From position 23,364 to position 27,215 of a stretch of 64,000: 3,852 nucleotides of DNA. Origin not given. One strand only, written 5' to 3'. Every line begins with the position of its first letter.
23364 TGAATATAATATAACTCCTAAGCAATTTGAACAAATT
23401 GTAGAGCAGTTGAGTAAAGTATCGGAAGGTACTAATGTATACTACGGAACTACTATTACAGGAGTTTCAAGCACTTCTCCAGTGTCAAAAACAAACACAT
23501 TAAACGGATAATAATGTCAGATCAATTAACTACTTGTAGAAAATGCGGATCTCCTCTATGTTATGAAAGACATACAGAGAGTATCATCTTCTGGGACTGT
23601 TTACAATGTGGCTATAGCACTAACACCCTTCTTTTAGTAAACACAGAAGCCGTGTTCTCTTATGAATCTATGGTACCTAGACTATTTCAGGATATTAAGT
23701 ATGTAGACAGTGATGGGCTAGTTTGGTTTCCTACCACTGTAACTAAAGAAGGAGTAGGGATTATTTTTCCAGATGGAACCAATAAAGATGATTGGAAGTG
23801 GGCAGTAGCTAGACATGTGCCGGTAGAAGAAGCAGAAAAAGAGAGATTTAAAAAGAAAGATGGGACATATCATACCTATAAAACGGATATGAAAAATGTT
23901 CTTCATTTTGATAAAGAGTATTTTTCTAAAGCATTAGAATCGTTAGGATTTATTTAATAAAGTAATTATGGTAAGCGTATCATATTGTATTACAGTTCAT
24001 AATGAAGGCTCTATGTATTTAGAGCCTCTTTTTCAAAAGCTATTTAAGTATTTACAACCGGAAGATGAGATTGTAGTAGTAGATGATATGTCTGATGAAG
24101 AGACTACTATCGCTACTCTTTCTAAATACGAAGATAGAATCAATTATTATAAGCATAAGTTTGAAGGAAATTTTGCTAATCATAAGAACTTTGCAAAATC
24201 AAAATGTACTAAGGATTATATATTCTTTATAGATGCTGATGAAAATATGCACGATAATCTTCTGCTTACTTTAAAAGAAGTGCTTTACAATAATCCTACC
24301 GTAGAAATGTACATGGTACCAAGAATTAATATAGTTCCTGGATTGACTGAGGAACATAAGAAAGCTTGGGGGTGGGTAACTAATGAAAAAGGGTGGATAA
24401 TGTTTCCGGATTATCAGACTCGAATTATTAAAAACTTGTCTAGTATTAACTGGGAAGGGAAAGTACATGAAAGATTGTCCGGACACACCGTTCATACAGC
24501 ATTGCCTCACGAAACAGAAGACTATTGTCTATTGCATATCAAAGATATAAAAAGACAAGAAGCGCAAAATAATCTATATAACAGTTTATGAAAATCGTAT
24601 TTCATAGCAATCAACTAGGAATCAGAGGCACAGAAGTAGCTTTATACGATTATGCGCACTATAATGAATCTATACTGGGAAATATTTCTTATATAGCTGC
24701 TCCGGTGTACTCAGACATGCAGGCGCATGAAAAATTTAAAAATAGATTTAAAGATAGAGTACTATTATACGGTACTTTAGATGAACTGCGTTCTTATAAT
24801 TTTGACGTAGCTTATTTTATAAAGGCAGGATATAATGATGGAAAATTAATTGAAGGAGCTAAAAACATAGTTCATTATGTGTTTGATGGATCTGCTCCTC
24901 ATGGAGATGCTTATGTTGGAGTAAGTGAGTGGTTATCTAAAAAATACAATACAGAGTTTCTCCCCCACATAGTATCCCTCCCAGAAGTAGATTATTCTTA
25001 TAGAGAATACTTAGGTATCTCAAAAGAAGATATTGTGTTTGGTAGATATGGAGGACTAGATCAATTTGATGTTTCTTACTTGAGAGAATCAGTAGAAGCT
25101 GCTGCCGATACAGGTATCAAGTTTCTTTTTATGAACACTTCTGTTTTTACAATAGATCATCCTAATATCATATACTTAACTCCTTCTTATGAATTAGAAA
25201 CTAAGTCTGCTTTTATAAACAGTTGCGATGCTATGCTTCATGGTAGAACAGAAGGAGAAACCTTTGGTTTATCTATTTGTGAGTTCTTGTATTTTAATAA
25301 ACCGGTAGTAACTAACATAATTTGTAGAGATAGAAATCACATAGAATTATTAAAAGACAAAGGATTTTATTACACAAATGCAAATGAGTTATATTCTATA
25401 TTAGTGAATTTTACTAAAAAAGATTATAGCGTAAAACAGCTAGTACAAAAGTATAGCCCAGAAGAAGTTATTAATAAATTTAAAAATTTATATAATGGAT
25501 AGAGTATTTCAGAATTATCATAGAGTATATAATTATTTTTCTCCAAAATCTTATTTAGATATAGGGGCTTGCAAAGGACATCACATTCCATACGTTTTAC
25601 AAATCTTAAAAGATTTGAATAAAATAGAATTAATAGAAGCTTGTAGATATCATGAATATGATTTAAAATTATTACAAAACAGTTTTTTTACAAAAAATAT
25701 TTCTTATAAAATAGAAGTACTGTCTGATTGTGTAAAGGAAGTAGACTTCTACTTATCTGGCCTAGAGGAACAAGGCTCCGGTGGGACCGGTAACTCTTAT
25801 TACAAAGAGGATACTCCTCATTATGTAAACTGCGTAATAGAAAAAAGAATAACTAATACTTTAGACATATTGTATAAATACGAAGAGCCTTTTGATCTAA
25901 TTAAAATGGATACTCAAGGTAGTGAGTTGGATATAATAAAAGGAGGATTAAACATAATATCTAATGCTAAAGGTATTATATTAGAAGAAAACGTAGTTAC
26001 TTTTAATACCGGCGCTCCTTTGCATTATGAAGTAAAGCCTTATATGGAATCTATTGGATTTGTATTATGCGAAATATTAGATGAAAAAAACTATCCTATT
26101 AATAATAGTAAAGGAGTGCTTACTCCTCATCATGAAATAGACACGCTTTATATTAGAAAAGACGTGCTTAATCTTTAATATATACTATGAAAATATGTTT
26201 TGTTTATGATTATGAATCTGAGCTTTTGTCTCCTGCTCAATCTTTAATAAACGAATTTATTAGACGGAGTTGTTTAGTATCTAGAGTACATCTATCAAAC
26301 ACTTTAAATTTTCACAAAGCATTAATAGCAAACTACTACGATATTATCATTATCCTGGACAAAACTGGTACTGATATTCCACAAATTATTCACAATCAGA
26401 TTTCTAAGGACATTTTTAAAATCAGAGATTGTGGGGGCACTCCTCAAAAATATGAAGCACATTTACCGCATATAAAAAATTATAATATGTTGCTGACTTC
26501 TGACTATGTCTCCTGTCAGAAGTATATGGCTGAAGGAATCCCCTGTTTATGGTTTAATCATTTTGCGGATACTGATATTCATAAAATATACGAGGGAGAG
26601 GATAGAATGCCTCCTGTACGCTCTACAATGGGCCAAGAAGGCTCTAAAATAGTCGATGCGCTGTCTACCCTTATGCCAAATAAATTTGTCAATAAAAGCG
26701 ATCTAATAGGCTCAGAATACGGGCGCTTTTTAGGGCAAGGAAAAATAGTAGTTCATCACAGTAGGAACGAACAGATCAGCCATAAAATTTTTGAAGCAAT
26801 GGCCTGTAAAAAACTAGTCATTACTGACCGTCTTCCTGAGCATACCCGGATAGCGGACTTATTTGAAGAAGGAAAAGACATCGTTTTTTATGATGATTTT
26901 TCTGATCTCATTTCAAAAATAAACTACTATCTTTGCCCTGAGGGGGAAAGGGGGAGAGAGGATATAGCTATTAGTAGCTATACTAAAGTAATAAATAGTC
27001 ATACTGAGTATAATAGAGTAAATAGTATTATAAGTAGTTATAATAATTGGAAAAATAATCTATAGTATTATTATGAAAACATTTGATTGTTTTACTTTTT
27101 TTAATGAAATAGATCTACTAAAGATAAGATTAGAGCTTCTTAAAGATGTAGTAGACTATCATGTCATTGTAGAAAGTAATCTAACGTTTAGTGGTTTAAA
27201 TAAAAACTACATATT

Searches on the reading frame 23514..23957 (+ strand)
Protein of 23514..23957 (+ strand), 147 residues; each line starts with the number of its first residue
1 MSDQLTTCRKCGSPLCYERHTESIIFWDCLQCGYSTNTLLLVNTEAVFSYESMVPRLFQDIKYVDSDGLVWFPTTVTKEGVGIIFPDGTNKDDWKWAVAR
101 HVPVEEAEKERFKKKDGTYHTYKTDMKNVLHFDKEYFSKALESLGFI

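Call 3: search_protein_families(library=pfam, proteins=[window:23514-23957:+], max_evalue=0.01)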
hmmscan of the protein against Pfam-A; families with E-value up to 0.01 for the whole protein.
window:23514-23957:+ (147 aa): 1 family
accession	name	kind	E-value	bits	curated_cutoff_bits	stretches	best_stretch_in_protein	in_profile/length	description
PF02150.21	Zn_ribbon_RPB9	-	0.0069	16.7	25.2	0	8-35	4-30/36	RNA polymerases M/15 Kd subunit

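Call 8: search_protein_families(library=phrogs, proteins=[window:23514-23957:+], max_evalue=0.001)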
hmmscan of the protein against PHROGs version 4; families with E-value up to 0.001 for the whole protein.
window:23514-23957:+ (147 aa): 0 families

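Call 22: search_protein_families(library=ncbifam, proteins=[window:23514-23957:+], max_evalue=0.001)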
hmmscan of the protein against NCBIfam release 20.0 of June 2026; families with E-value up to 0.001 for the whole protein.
window:23514-23957:+ (147 aa): 0 families

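Call 42: find_homologous_proteins(query=window:23514-23954:+, max_evalue=0.001)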
Query window:23514-23954:+ (147 aa): 43 proteins with E <= 0.001 among 51 candidates.
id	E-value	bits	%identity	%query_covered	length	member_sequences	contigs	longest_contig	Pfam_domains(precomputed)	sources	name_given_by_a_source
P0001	1.3e-98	345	100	100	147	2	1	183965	-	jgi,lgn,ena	-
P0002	3.4e-94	331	96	100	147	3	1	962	-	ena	-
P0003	1.2e-93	329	95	100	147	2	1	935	-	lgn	-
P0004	2.8e-93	328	94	100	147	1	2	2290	-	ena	-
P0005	2.2e-84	299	84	100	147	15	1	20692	-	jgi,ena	jgi:hypothetical protein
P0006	2.4e-81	289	82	100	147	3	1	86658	-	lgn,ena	-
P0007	4.8e-81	288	80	100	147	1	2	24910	-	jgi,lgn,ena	jgi:hypothetical protein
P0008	8.8e-81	287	78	100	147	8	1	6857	-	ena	-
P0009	4.5e-80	285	78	100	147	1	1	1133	-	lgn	-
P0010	5.1e-80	285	80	100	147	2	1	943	-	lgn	-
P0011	7.8e-80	284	80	100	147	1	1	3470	-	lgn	-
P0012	9.9e-80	284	79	100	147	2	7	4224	-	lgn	-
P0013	1.8e-79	283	79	100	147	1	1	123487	-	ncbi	-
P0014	1.9e-79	283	78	100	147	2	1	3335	-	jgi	-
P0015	2.9e-78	279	78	100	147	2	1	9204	-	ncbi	-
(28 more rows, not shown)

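Call 44: find_encoding_contigs(protein=P0001, flank=10000, max_places=3)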
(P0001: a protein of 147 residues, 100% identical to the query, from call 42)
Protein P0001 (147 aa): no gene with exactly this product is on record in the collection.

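Call 54: predict_structure(alignment_id=A3)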
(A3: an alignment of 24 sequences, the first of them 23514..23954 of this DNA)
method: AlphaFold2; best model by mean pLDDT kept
length: 147 residues; sequences in the alignment: 24
mean_pLDDT: 90.8   pTM: 0.78
mean pLDDT of the five models: 90.8, 88.2, 85.4, 83.5, 78.3
residues with pLDDT >= 90: 102; 70-90: 44; 50-70: 1; < 50: 0
segments of 3 or more residues with pLDDT < 50: none
pLDDT, mean of each block of 10 residues (from residue 1): 89 92 90 90 85 90 93 92 93 94 92 90 94 91 85
secondary structure, 60 per line:
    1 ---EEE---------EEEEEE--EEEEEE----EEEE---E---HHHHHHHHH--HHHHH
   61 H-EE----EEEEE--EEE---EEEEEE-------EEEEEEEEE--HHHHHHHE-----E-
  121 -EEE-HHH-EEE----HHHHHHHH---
elements in order: E4-6 E16-21 E24-29 E34-37 H45-53 H56-61 E69-73 E76-78 E82-87 E95-103 H106-112 E122-124 E130-132 H137-144

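Call 84: list_cluster_members(proteins=[window:23514-23954:+, window:19575-21011:+, window:23311-23508:+])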
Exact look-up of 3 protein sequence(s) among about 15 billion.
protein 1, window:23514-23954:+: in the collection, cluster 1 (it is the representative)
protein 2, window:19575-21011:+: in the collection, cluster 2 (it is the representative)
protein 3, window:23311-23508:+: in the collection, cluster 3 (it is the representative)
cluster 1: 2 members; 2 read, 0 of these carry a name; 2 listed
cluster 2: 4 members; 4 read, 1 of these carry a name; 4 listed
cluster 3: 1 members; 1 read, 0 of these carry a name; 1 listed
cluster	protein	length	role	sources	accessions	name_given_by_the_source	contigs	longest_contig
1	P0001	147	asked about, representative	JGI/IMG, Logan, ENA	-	-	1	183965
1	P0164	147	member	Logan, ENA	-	-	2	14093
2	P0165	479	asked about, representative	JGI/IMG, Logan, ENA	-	-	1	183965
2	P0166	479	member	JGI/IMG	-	glycosyltransferase involved in cell wall biosynthesis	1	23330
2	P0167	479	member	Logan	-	-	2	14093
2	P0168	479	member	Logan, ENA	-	-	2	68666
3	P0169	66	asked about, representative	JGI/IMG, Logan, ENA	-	-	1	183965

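Call 99: fold_search(model_id=the predicted structure, library=viral)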
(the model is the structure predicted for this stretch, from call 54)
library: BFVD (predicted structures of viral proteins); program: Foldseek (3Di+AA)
matches with E <= 10: 423; with E <= 0.001: 1
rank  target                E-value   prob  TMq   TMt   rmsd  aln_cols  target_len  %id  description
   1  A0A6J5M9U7            9.3e-16  1.00  0.90  0.86   1.8       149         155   34  Uncharacterized protein [uncultured Caudovirales phage]
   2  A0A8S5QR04            5.8e-02  0.25  0.19  0.21  16.8       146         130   13  Zinc ribbon domain protein [Siphoviridae sp. ct4be24]
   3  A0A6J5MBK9            1.3e-01  0.51  0.26  0.30  15.7       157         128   12  Uncharacterized protein [uncultured Caudovirales phage]
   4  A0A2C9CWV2            2.9e-01  0.13  0.20  0.13  11.3       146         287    6  Uncharacterized protein [Yersinia phage fHe-Yen9-04]
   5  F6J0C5                3.1e-01  0.12  0.19  0.08  13.0       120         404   18  (no name in the UniProt tables at hand)
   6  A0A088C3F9            4.5e-01  0.14  0.20  0.23  14.5       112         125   20  (no name in the UniProt tables at hand)
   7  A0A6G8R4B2            4.8e-01  0.57  0.28  0.38   7.0        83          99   10  (no name in the UniProt tables at hand)
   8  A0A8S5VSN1            4.8e-01  0.13  0.21  0.23  14.7       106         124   16  (no name in the UniProt tables at hand)
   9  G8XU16                5.9e-01  0.15  0.20  0.15  11.0        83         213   12  Envelope glycoprotein UL132 [Simian cytomegalovirus (strain Colburn)]
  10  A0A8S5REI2            5.9e-01  0.06  0.16  0.13  19.6       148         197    7  Uncharacterized protein [virus sp. ctkyY8]
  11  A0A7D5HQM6            6.3e-01  0.08  0.19  0.12  14.0       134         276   13  (no name in the UniProt tables at hand)
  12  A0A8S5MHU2            7.0e-01  0.07  0.15  0.07  11.8       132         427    8  Kelch-like protein 3, Serine/threonine-protein kinase domain, transferase [Siphoviridae sp. ctHxr66]
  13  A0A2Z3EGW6            7.0e-01  0.06  0.16  0.12  14.5       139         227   13  (no name in the UniProt tables at hand)
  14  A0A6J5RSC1            7.4e-01  0.23  0.24  0.28   7.9        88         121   12  Uncharacterized protein (Fragment) [uncultured Caudovirales phage]
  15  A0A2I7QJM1            7.4e-01  0.21  0.22  0.22  13.9        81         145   17  (no name in the UniProt tables at hand)
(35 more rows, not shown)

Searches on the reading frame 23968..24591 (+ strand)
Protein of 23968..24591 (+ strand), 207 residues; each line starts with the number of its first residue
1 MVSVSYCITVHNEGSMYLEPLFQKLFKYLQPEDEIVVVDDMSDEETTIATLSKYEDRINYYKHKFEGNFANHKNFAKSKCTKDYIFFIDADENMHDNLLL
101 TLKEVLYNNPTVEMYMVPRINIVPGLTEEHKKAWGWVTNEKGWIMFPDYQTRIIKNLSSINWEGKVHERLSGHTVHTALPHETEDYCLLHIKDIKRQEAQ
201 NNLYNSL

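Call 3: search_protein_families(library=pfam, proteins=[window:23968-24591:+], max_evalue=0.01)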
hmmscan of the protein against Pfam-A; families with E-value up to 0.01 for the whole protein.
window:23968-24591:+ (207 aa): 4 families
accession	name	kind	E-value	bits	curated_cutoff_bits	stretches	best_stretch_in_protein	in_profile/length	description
PF00535.33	Glycos_transf_2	-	1.1e-16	61.7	23.3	1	6-141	2-132/168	Glycosyl transferase family 2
PF10111.15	Glyco_tranf_2_2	-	2.4e-08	34.2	27.3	1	6-94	4-94/276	Glycosyltransferase like family 2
PF13704.12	Glyco_tranf_2_4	-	0.00034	21.5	27.5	1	33-93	20-83/98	Glycosyl transferase family 2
PF13641.12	Glyco_tranf_2_3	-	0.0076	16.7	27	0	7-114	6-118/230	Glycosyltransferase like family 2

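Call 8: search_protein_families(library=phrogs, proteins=[window:23968-24591:+], max_evalue=0.001)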
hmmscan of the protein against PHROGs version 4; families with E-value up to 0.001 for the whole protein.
window:23968-24591:+ (207 aa): 4 families
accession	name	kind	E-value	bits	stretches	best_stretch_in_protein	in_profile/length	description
phrog_37334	-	unknown function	7.8e-11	43.2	1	22-206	19-210/213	-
phrog_13126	-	moron, auxiliary metabolic gene and host takeover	1.9e-06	28.4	1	25-197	19-173/394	beta-1,4-glycosyltransferase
phrog_22739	-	moron, auxiliary metabolic gene and host takeover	7.5e-05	22.9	1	24-102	24-105/327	GtrB-like O-antigen conversion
phrog_22088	-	unknown function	0.00026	21.1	1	3-111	61-173/377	-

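Call 22: search_protein_families(library=ncbifam, proteins=[window:23968-24591:+], max_evalue=0.001)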
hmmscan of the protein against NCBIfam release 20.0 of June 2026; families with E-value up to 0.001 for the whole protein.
window:23968-24591:+ (207 aa): 8 families
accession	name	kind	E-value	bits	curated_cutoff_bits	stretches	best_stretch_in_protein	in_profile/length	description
NF050050.1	ProtGlycPglI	equivalog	1.3e-05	24.7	500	1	32-102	31-104/306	GalNAc(5)-diNAcBac-PP-undecaprenol beta-1,3-glucosyltransferase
NF038299.1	EPS_HpsN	equivalog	2.9e-05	23.2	425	1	22-112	20-112/317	hormogonium polysaccharide biosynthesis glycosyltransferase HpsN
TIGR03937.1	PgaC_IcaA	equivalog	3e-05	23.1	422.3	1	3-112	46-156/407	poly-beta-1,6-N-acetyl-D-glucosamine synthase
NF047683.1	TeichurnBiosyTuaG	equivalog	0.00011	21.9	400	1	17-97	20-102/252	teichuronic acid biosynthesis protein TuaG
TIGR03965.1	mycofact_glyco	equivalog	0.00021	20.3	280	1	3-104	75-177/467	mycofactocin biosynthesis glycosyltransferase MftF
TIGR04195.1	S_glycosyl_SunS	equivalog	0.00023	20.1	350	1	33-97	84-147/421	SunS family peptide S-glycosyltransferase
NF007482.0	PRK10073.1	equivalog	0.00031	19.8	423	1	4-105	8-109/334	glycosyltransferase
TIGR04283.1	glyco_like_mftF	equivalog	0.00036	20.2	182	1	6-109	3-99/221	TIGR04283 family arsenosugar biosynthesis glycosyltransferase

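Call 80: search_solved_structures(query=window:23968-24588:+, max_evalue=0.01)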
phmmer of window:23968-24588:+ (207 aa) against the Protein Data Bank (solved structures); distinct sequences matched with E-value up to 0.01: 3.
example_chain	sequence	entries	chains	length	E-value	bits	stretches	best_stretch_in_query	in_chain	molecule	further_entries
22ao_A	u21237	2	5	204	2e-08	37.2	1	4-121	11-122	GmaR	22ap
6h1j_A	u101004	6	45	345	8.3e-05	25.5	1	5-102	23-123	Probable ss-1,3-N-acetylglucosaminyltransferase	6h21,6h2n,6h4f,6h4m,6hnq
5tze_C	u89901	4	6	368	0.0002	24.2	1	11-98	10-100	Glycosyl transferase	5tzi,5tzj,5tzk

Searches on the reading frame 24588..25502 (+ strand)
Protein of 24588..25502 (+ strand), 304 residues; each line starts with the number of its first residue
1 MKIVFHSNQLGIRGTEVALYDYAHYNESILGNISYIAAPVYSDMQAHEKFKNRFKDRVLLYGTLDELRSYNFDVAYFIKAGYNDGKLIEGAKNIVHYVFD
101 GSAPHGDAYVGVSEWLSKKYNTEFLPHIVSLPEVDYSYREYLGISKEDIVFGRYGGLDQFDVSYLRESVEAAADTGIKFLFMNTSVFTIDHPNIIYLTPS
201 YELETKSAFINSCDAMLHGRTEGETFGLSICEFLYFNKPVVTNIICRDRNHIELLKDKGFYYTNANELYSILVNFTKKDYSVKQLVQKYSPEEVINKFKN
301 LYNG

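Call 3: search_protein_families(library=pfam, proteins=[window:24588-25502:+], max_evalue=0.01)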
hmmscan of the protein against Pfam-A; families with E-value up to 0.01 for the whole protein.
window:24588-25502:+ (304 aa): 1 family
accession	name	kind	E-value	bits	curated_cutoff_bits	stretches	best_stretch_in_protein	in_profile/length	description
PF00534.26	Glycos_transf_1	-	0.0058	16.6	26.4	0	204-243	84-122/172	Glycosyl transferases group 1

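Call 8: search_protein_families(library=phrogs, proteins=[window:24588-25502:+], max_evalue=0.001)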
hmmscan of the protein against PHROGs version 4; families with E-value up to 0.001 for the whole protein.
window:24588-25502:+ (304 aa): 0 families

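Call 22: search_protein_families(library=ncbifam, proteins=[window:24588-25502:+], max_evalue=0.001)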
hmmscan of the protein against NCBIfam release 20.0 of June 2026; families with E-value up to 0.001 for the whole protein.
window:24588-25502:+ (304 aa): 0 families

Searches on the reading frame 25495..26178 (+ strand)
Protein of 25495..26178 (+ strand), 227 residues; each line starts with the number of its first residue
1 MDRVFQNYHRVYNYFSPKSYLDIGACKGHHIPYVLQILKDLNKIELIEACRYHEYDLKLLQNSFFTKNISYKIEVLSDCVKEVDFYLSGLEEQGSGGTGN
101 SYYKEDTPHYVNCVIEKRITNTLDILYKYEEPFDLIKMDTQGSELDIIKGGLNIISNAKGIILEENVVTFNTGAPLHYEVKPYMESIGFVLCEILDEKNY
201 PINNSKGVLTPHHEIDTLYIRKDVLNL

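Call 3: search_protein_families(library=pfam, proteins=[window:25495-26178:+], max_evalue=0.01)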
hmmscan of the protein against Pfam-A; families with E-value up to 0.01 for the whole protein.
window:25495-26178:+ (227 aa): 1 family
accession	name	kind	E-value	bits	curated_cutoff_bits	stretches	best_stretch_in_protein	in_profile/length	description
PF05050.19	Methyltransf_21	-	6.8e-10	39.8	22.7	1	22-190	1-172/173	Methyltransferase FkbM domain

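Call 8: search_protein_families(library=phrogs, proteins=[window:25495-26178:+], max_evalue=0.001)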
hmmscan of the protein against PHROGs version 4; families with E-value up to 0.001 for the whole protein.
window:25495-26178:+ (227 aa): 1 family
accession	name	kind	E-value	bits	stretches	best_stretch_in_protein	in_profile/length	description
phrog_8156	-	other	2.5e-08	34.5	1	60-204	88-224/244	methyltransferase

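Call 22: search_protein_families(library=ncbifam, proteins=[window:25495-26178:+], max_evalue=0.001)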
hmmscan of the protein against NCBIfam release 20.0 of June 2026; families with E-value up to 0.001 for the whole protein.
window:25495-26178:+ (227 aa): 1 family
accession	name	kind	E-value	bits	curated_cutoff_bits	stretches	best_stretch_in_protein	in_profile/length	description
TIGR01444.1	fkbM_fam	subfamily_domain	8.9e-10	39.2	37.7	1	20-164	2-141/143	FkbM family methyltransferase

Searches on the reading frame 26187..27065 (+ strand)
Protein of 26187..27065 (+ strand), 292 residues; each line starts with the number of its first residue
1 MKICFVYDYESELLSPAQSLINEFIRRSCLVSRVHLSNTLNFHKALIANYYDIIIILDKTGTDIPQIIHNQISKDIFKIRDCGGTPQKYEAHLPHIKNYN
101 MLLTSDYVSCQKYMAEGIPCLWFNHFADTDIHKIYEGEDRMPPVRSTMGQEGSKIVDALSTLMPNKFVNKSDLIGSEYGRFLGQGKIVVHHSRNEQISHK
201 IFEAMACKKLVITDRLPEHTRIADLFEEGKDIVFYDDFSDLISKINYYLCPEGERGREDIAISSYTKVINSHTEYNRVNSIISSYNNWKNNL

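Call 3: search_protein_families(library=pfam, proteins=[window:26187-27065:+], max_evalue=0.01)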
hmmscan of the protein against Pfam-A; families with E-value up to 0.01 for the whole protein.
window:26187-27065:+ (292 aa): 3 families
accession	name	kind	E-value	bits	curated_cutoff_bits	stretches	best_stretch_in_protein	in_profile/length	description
PF13524.12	Glyco_trans_1_2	-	9.1e-19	68.3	25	1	169-282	31-143/144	Glycosyl transferase-like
PF13692.12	Glyco_trans_1_4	-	3.1e-05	24.7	27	1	178-247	70-138/142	Glycosyl transferases group 1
PF00534.26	Glycos_transf_1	-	0.00055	20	26.4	1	180-232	88-140/172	Glycosyl transferases group 1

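Call 8: search_protein_families(library=phrogs, proteins=[window:26187-27065:+], max_evalue=0.001)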
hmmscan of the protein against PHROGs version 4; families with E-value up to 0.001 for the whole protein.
window:26187-27065:+ (292 aa): 0 families
